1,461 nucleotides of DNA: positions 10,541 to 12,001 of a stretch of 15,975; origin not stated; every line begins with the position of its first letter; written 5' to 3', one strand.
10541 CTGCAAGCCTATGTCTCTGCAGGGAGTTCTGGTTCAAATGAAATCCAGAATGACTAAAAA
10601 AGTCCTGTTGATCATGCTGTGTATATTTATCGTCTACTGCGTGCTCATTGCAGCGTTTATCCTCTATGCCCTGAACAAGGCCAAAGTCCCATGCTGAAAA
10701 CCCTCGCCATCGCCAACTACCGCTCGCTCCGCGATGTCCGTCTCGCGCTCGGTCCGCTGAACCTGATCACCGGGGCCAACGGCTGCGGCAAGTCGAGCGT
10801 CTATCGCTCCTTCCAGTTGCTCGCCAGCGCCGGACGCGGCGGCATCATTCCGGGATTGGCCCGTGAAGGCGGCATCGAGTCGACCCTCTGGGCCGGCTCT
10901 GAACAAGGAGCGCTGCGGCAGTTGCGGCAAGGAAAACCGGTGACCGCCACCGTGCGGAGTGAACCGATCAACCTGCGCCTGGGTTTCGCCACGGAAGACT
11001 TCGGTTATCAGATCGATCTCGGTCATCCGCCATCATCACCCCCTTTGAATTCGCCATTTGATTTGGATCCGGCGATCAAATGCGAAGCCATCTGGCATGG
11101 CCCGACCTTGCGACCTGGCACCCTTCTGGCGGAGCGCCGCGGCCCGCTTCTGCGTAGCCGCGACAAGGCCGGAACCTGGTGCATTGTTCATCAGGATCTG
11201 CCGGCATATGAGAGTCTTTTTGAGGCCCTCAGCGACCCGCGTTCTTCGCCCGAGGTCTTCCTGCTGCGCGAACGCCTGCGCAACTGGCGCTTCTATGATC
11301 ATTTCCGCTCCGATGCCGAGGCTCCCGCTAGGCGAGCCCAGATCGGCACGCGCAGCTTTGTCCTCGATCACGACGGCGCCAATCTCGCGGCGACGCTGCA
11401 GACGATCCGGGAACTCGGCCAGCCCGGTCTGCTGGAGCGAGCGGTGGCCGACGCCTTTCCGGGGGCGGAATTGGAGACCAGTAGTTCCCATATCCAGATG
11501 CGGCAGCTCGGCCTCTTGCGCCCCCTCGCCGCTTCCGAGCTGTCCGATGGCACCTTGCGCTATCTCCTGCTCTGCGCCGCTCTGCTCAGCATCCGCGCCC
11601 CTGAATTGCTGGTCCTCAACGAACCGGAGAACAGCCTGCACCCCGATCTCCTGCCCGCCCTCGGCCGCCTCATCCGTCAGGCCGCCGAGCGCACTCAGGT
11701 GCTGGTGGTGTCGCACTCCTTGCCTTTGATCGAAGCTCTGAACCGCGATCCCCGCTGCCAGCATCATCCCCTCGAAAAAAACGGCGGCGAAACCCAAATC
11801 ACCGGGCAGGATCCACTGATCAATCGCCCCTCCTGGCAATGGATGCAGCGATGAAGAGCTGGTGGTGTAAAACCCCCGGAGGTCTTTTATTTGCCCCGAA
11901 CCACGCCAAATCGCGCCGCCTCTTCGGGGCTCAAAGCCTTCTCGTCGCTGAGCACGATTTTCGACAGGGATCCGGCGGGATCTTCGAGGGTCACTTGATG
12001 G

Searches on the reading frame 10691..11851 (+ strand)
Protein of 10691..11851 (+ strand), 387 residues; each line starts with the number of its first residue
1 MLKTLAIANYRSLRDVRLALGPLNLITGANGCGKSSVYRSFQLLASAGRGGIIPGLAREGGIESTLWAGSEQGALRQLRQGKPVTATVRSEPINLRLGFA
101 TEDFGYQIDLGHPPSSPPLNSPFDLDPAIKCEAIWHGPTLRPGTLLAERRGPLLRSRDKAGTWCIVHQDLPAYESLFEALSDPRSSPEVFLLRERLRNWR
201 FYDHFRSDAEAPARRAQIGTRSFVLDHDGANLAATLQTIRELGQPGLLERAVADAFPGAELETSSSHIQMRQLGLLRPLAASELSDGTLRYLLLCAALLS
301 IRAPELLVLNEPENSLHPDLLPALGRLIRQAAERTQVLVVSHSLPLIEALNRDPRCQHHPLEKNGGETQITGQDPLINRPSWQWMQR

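Call 8: search_protein_families(library=pfam, proteins=[window:10691-11851:+], max_evalue=0.01)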
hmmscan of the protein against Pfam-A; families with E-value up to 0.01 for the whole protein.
window:10691-11851:+ (387 aa): 5 families
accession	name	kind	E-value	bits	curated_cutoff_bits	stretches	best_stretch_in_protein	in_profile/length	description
PF13304.12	AAA_21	-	7.1e-30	105.5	27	2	240-347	181-302/304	AAA domain, putative AbiEii toxin, Type IV TA system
PF13175.12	AAA_15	-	9.2e-14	52.3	32.1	2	1-46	1-48/374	AAA ATPase domain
PF02463.25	SMC_N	-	3.1e-09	37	40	1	1-41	1-44/220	RecF/RecN/SMC N terminal domain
PF13476.12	AAA_23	-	2.1e-06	28.9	27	1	5-42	2-40/201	AAA domain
PF00005.33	ABC_tran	-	0.00063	20.8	25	0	19-52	9-42/137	ABC transporter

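Call 9: search_protein_families(library=padloc, proteins=[window:10691-11851:+], max_evalue=0.01)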
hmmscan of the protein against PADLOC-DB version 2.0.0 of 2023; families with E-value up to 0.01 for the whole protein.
window:10691-11851:+ (387 aa): 105 families (the best 25 are shown)
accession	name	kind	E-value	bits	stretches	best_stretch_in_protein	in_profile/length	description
PDLC04177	HEC-01A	-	5.6e-41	138.8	2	164-355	151-348/393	-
PDLC04175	HEC-01A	-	1.1e-36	124.7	2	191-351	146-316/363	-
PDLC04183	HEC-01A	-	8.1e-31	105.5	2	3-72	6-75/402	-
PDLC04178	HEC-01A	-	2.2e-29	100.7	2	190-373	164-356/399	-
PDLC04182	HEC-01A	-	1.5e-28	97.9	2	180-352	178-356/406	-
PDLC02980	AriA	-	8e-27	93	2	267-347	221-302/304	-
PDLC04393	PDC-M07A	-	3.7e-21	73.6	2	279-353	283-359/435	-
PDLC04184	HEC-01A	-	7.7e-21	72.6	2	185-353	207-397/464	-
PDLC04392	PDC-M07A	-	4.3e-20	70.2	2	278-352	280-356/432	-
PDLC04135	mad3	-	6e-20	70.1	2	279-349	259-329/374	mads_3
PDLC04176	HEC-01A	-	8.3e-20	69.4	2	264-370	236-341/371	-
PDLC04179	HEC-01A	-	5.7e-18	63.3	2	1-66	1-66/459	-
PDLC03878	NsnB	-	6.1e-18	63.7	1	1-352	1-286/345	-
PDLC02335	AbiLi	-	1.4e-17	61.7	1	1-370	49-259/326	AbiLi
PDLC04391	PDC-M07A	-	5.8e-17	59.8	2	280-352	280-354/412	-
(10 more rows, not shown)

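Call 10: search_protein_families(library=ncbifam, proteins=[window:10691-11851:+], max_evalue=0.01)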
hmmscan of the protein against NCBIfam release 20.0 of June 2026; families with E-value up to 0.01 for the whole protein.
window:10691-11851:+ (387 aa): 29 families (the best 25 are shown)
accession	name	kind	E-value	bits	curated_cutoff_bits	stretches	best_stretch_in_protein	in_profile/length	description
NF047739.1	antiphage_MADS3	equivalog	1.1e-15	57.7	420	2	280-352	313-383/427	methylation-associated defense system AAA family ATPase MAD3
NF000355.4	ribo_prot_ABC_F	equivalog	4.9e-07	29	380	1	282-348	428-490/499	ribosomal protection-like ABC-F family protein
NF040873.1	AztA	equivalog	1.6e-06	27.8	220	1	275-348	111-183/191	zinc ABC transporter ATP-binding protein AztA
TIGR03411.1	urea_trans_UrtD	equivalog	3.6e-06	26.8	304.1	1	268-352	128-210/242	urea ABC transporter ATP-binding protein UrtD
TIGR00611.2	recf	equivalog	2.3e-05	23.7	172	1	2-38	1-38/339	DNA replication/repair protein RecF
NF008428.0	PRK11264.1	equivalog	4.9e-05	22.7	406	0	299-344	159-204/250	L-cystine ABC transporter ATP-binding protein TcyN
TIGR02857.1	CydD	equivalog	6.3e-05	22.1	435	1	242-350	418-523/529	thiol reductant ABC exporter subunit CydD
NF010864.0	PRK14271.1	equivalog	8.8e-05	21.7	561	1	291-344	169-222/276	phosphate ABC transporter ATP-binding protein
TIGR00972.1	3a0107s01c2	equivalog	0.00011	21.6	343.2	0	281-344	142-203/248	phosphate ABC transporter ATP-binding protein PstB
TIGR04521.1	ECF_ATPase_2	equivalog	0.00011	21.4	330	1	282-345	143-206/279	energy-coupling factor transporter ATPase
TIGR03410.1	urea_trans_UrtE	equivalog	0.00012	21.7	285.8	1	281-342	129-190/230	urea ABC transporter ATP-binding subunit UrtE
TIGR02868.1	CydC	equivalog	0.00019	20.2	329.05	1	281-344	469-530/530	thiol reductant ABC exporter subunit CydC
NF010061.0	PRK13538.1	equivalog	0.00045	19.8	195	0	16-52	26-62/211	cytochrome c biogenesis heme-transporting ATPase CcmA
TIGR03740.1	galliderm_ABC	subfamily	0.00057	19.6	309.75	1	287-349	128-189/223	lantibiotic protection ABC transporter ATP-binding subunit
NF038234.1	retron_eff_Eco8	equivalog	0.00075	18.2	250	0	2-37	3-39/679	retron Eco8 family effector endonuclease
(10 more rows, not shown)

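Call 15: find_encoding_contigs(protein=window:10691-11851:+, flank=10000, max_places=6)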
Protein window:10691-11851:+ (387 aa): 2 contigs read that carry it; 2 places shown.
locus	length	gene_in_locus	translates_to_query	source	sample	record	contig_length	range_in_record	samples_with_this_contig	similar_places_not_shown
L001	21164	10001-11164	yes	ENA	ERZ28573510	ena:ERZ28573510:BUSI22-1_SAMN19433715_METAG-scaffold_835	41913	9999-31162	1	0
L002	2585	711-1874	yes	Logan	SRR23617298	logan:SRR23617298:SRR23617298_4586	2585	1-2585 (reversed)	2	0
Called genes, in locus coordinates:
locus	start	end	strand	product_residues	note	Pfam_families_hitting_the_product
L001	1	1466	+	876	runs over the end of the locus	PF00989:PAS, PF08448:PAS_4, PF13426:PAS_9, PF08447:PAS_3, PF00989:PAS, PF08448:PAS_4, PF13426:PAS_9, PF08447:PAS_3, +5 more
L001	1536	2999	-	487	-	PF14238:DUF4340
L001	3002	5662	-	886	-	PF12679:ABC2_membrane_2, PF12698:ABC2_membrane_3, PF13346:ABC2_membrane_5, PF23357:DUF7088, PF09822:ABC_transp_aux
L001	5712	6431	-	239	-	PF00005:ABC_tran, PF13304:AAA_21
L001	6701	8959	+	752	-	PF01145:Band_7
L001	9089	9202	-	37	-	-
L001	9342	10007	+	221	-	-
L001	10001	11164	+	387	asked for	PF02463:SMC_N (faint), PF13175:AAA_15, PF13476:AAA_23 (weak), PF13304:AAA_21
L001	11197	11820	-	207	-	PF19574:LolA_3, PF03548:LolA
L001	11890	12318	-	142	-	PF13279:4HBT_2, PF03061:4HBT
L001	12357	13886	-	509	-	PF00221:Lyase_aromatic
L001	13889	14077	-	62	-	-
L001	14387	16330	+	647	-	PF02784:Orn_Arg_deC_N, PF17810:Arg_decarb_HB, PF17944:Arg_decarbox_C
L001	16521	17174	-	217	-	-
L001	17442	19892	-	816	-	PF00343:Phosphorylase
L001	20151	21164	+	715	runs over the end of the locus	-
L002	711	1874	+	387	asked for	PF02463:SMC_N (faint), PF13175:AAA_15, PF13476:AAA_23 (weak), PF13304:AAA_21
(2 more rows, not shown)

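Call 17: find_homologous_proteins(query=window:10691-11851:+)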
Query window:10691-11851:+ (387 aa): 8000 proteins with E <= 0.001 among 8000 candidates; the best 120 are listed.
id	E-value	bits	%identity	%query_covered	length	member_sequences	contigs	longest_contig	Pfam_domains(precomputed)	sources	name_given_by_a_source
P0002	9.4e-257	869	100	100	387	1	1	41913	PF13175.13,PF13476.13,PF02463.26,PF13304.13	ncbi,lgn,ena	-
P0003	3.8e-229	778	90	100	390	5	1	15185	PF13175.13,PF13476.13,PF02463.26,PF13304.13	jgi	-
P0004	2.9e-138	479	59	100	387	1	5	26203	PF13175.13,PF13476.13,PF02463.26,PF13304.13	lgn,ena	-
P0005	1.5e-136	474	58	100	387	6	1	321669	PF13175.13,PF13476.13,PF02463.26,PF13304.13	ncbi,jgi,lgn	jgi:predicted ATPase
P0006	1.5e-136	474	59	100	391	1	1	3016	PF13175.13,PF13476.13,PF02463.26,PF13304.13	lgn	-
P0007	1.9e-136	473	58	100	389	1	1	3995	PF13175.13,PF02463.26,PF13304.13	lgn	-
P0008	1.4e-135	471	61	100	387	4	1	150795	PF13175.13,PF02463.26,PF13304.13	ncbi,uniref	ncbi:AAA family ATPase [Chitiniphilus shinanonensis]|uniref:AAA family ATPase n=1 Tax=Chitiniphilus 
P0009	3.0e-134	466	57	100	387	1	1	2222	PF13175.13,PF13476.13,PF02463.26,PF13304.13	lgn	-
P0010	4.7e-134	465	58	100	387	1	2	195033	PF13175.13,PF13476.13,PF02463.26,PF13304.13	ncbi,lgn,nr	ncbi:MAG: AAA family ATPase [Burkholderiales bacterium]|nr:AAA family ATPase [Burkholderiales bacter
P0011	8.3e-134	465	58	100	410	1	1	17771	PF13175.13,PF13476.13,PF02463.26,PF13304.13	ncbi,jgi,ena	-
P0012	9.0e-134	465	57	100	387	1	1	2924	PF13175.13,PF13476.13,PF02463.26,PF13304.13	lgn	-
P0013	3.4e-133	463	58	100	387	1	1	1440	PF13175.13,PF02463.26,PF13304.13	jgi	-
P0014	4.1e-133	462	57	100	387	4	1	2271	PF13175.13,PF13476.13,PF02463.26,PF13304.13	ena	-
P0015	4.7e-133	462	59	100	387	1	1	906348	PF13175.13,PF13476.13,PF02463.26,PF13304.13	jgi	jgi:predicted ATPase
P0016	5.5e-133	462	57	100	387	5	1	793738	PF13175.13,PF13476.13,PF02463.26,PF13304.13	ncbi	ncbi:AAA family ATPase [Trinickia sp. YCB016]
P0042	2.1e-131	457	58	100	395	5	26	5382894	PF13175.13,PF02463.26,PF13304.13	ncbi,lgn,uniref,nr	ncbi:hypothetical protein AvCA_47820 [Azotobacter vinelandii CA]|uniref:ATPase AAA-type core domain-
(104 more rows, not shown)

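Call 20: find_encoding_contigs(protein=P0003, flank=10000, max_places=6)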
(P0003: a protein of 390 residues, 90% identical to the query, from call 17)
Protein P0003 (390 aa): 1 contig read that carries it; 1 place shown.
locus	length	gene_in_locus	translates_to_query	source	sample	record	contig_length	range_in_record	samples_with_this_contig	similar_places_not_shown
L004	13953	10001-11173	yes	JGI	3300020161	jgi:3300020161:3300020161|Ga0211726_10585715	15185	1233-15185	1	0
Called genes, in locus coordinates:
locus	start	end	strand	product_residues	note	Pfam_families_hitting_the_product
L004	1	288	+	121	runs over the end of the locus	PF00238:Ribosomal_L14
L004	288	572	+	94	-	PF17136:ribosomal_L24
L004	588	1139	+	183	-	PF00281:Ribosomal_L5, PF00673:Ribosomal_L5_C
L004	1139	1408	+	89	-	PF00253:Ribosomal_S14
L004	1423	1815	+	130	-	PF00410:Ribosomal_S8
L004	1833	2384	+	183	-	PF00347:Ribosomal_L6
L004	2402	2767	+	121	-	PF00861:Ribosomal_L18p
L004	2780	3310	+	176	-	PF00333:Ribosomal_S5, PF03719:Ribosomal_S5_C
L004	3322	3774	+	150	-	PF00828:Ribosomal_L27A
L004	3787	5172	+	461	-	PF00344:SecY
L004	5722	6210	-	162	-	-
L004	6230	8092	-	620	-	PF01343:Peptidase_S49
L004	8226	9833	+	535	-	PF00342:PGI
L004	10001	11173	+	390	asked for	PF02463:SMC_N (faint), PF13175:AAA_15, PF13476:AAA_23 (weak), PF13304:AAA_21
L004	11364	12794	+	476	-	-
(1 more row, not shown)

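Call 28: find_encoding_contigs(protein=P0005, flank=6000, max_places=3)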
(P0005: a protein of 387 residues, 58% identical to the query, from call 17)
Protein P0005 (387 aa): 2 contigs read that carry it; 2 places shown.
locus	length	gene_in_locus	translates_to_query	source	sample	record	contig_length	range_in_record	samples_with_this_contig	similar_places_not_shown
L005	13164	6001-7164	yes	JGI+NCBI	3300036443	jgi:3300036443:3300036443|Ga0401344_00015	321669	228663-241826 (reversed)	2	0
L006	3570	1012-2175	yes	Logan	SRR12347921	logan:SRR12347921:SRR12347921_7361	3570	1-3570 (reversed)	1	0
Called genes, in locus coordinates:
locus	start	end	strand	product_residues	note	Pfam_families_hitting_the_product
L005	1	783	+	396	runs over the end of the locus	PF00155:Aminotran_1_2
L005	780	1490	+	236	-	PF01656:CbiA, PF13500:AAA_26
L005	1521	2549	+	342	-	PF04055:Radical_SAM, PF06968:BATS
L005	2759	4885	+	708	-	PF00289:Biotin_carb_N, PF02222:ATP-grasp, PF02786:CPSase_L_D2, PF07478:Dala_Dala_lig_C, PF02785:Biotin_carb_C, PF21139:BT_MCC_alpha, PF00364:Biotin_lipoyl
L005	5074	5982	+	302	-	PF00682:HMGL-like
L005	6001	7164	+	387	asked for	PF02463:SMC_N (weak), PF13175:AAA_15, PF13476:AAA_23 (weak), PF13304:AAA_21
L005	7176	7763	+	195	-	PF03167:UDG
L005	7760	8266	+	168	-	PF04073:tRNA_edit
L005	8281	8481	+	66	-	PF06945:DUF1289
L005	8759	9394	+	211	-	PF01323:DSBA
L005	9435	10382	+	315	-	PF00753:Lactamase_B, PF23023:Anti-Pycsar_Apyc1 (weak)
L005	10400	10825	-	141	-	-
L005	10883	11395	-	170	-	PF07883:Cupin_2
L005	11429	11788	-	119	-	PF07366:SnoaL, PF14534:DUF4440 (weak), PF12680:SnoaL_2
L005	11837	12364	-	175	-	PF02861:Clp_N (weak)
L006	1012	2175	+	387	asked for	PF02463:SMC_N (weak), PF13175:AAA_15, PF13476:AAA_23 (weak), PF13304:AAA_21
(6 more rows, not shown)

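Call 29: find_encoding_contigs(protein=P0042, flank=6000, max_places=3)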
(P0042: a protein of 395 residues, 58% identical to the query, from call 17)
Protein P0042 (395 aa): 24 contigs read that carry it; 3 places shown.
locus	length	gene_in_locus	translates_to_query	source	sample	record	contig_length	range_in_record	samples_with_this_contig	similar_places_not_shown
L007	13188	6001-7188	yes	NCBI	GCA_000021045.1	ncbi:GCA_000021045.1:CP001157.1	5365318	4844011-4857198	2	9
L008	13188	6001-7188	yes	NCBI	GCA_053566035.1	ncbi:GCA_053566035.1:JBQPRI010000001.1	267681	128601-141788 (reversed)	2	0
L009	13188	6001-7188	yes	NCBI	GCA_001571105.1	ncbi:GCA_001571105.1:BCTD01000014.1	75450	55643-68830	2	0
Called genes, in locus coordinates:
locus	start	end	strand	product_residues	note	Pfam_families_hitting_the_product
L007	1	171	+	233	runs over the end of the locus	PF00702:Hydrolase, PF13419:HAD_2, PF13242:Hydrolase_like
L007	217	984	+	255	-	PF02517:Rce1-like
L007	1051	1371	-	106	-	PF20661:SutA-RBD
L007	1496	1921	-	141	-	PF01894:YjbQ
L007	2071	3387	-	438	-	PF00909:Ammonium_transp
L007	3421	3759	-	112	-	PF00543:P-II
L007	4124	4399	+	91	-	PF04380:BMFP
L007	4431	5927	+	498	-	PF13541:ChlI, PF00158:Sigma54_activat (faint), PF01078:Mg_chelatase, PF07728:AAA_5, PF00493:MCM, PF13335:Mg_chelatase_C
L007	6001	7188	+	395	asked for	PF02463:SMC_N (weak), PF13175:AAA_15, PF13304:AAA_21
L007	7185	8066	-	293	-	PF00126:HTH_1, PF03466:LysR_substrate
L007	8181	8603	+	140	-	PF07681:DoxX, PF02077:SURF4 (weak)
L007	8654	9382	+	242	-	PF02678:Pirin, PF07883:Cupin_2 (weak), PF17954:Pirin_C_2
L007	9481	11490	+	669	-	PF00580:UvrD-helicase, PF01443:Viral_helicase1 (faint), PF13245:AAA_19, PF13604:AAA_30 (faint), PF13361:UvrD_C, PF13538:UvrD_C_2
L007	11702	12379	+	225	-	PF00565:SNase, PF05901:Excalibur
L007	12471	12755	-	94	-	-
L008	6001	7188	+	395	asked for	PF02463:SMC_N (weak), PF13175:AAA_15, PF13304:AAA_21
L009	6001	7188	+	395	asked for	PF02463:SMC_N (weak), PF13175:AAA_15, PF13304:AAA_21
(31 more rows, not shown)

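Call 30: find_encoding_contigs(protein=P0004, flank=6000, max_places=3)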
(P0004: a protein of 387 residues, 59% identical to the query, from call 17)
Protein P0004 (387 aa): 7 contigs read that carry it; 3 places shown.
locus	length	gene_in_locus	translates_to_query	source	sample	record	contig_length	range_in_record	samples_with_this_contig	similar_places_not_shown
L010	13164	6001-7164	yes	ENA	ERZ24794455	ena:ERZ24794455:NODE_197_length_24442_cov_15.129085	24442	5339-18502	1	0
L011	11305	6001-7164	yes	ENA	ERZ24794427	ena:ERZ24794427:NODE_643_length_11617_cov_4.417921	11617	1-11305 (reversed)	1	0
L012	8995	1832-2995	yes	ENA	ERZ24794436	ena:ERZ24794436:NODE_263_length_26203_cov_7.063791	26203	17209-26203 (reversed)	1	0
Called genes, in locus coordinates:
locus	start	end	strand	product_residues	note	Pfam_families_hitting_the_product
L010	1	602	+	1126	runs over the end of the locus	PF00072:Response_reg, PF00989:PAS (weak), PF13426:PAS_9, PF08448:PAS_4, PF13426:PAS_9, PF00512:HisKA, PF02518:HATPase_c, PF00072:Response_reg, +2 more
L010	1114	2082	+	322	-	PF03150:CCP_MauG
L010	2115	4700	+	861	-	PF19443:DAHL, PF00512:HisKA, PF02518:HATPase_c, PF00072:Response_reg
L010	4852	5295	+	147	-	-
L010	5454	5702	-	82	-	-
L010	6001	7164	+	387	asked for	PF02463:SMC_N (weak), PF13175:AAA_15, PF13476:AAA_23 (weak), PF13304:AAA_21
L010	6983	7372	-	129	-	-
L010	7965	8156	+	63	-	PF09722:Xre_MbcA_ParS_C (weak)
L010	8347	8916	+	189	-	PF07638:Sigma70_ECF (faint), PF04542:Sigma70_r2, PF08281:Sigma70_r4_2, PF04545:Sigma70_r4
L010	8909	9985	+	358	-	PF16220:DUF4880, PF04773:FecR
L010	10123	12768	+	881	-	PF07715:Plug, PF00593:TonB_dep_Rec_b-barrel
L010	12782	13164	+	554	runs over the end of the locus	PF00135:COesterase, PF20434:BD-FAE, PF07859:Abhydrolase_3 (faint)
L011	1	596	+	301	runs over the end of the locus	?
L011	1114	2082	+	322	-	PF03150:CCP_MauG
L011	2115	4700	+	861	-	PF19443:DAHL, PF00512:HisKA, PF02518:HATPase_c, PF00072:Response_reg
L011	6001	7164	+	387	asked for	PF02463:SMC_N (weak), PF13175:AAA_15, PF13476:AAA_23 (weak), PF13304:AAA_21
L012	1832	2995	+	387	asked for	PF02463:SMC_N (weak), PF13175:AAA_15, PF13476:AAA_23 (weak), PF13304:AAA_21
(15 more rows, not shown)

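Call 32: search_solved_structures(query=window:10691-11851:+, max_evalue=0.01, show_alignments=1)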
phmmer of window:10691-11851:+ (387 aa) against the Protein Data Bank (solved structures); distinct sequences matched with E-value up to 0.01: 13.
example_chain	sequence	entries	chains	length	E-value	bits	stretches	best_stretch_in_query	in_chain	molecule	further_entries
6p74_A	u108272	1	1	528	1.9e-07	33.8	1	1-44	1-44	Putative ATP-dependent endonuclease of the OLD family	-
2vf7_A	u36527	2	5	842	5.1e-06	29.1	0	273-349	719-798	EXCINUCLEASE ABC, SUBUNIT A. | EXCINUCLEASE ABC SUBUNIT A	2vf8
9oko_D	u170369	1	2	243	5.5e-06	29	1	257-364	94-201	High-affinity zinc transporter ATPase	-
9okq_D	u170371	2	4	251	6e-06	28.9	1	257-364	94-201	High-affinity zinc transporter ATPase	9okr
7p7q_0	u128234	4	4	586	1.3e-05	27.8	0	225-350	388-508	ARE-ABC-F family resistance factor PoxtA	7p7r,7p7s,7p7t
9okp_D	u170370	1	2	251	1.6e-05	27.5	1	257-364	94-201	High-affinity zinc transporter ATPase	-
9nlj_U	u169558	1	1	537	0.00012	24.6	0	270-329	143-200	Uup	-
5zxd_A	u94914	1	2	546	0.00039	22.9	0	296-351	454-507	ATP-binding cassette sub-family F member 1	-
1b0u_A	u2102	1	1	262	0.0011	21.4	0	291-372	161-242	HISTIDINE PERMEASE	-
1yqt_A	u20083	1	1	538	0.004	19.6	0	279-349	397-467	RNase l inhibitor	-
5yv5_A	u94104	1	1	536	0.0042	19.5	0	279-349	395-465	ATPase RIL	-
9k3x_C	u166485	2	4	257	0.0045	19.4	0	286-380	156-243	Phosphate import ATP-binding protein PstB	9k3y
4yms_J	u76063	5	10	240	0.006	19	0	283-345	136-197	ABC-type polar amino acid transport system, ATPase component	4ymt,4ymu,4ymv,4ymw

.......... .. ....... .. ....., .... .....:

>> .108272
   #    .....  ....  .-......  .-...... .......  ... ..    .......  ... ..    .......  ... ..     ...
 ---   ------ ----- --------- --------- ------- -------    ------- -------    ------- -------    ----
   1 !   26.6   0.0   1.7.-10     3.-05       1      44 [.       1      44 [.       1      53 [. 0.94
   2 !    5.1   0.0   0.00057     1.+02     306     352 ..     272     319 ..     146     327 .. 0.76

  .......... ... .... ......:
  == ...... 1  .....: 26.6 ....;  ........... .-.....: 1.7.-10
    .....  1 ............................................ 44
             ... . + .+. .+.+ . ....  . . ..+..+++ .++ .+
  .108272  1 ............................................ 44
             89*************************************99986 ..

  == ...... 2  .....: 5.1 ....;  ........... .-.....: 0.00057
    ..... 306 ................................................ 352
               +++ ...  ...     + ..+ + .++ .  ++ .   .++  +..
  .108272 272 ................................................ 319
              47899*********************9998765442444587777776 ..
